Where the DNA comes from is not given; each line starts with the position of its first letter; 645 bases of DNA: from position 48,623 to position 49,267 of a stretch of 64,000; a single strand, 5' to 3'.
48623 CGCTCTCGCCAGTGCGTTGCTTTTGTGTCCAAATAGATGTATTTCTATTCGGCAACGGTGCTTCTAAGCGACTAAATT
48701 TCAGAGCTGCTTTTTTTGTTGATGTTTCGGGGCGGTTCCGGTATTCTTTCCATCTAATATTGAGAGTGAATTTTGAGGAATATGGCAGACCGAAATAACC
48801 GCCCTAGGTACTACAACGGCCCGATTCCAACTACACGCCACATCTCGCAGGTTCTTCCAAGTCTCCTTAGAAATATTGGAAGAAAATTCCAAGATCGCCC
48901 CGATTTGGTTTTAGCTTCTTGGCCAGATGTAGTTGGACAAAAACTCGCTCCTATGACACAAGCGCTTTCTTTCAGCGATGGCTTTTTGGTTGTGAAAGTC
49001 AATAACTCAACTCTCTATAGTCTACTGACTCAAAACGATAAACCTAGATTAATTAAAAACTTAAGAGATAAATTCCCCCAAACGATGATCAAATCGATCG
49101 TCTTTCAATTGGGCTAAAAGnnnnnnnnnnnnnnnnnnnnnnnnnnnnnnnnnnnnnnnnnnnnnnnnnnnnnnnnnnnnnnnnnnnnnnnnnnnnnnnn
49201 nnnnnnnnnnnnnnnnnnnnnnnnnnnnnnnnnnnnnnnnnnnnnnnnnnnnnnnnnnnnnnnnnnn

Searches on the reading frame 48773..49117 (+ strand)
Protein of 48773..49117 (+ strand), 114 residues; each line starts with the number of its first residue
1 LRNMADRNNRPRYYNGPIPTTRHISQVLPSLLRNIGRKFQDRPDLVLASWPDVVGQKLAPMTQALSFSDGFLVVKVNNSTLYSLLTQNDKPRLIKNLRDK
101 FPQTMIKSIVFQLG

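Call 24: search_protein_families(library=ncbifam, proteins=[window:48773-49117:+], max_evalue=0.001)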
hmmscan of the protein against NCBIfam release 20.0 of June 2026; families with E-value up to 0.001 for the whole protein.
window:48773-49117:+ (114 aa): 1 family
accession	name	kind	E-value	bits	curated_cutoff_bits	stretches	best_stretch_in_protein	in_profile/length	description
NF002871.0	PRK03195.1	equivalog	0.00026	21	246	1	6-82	55-133/187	DUF721 family protein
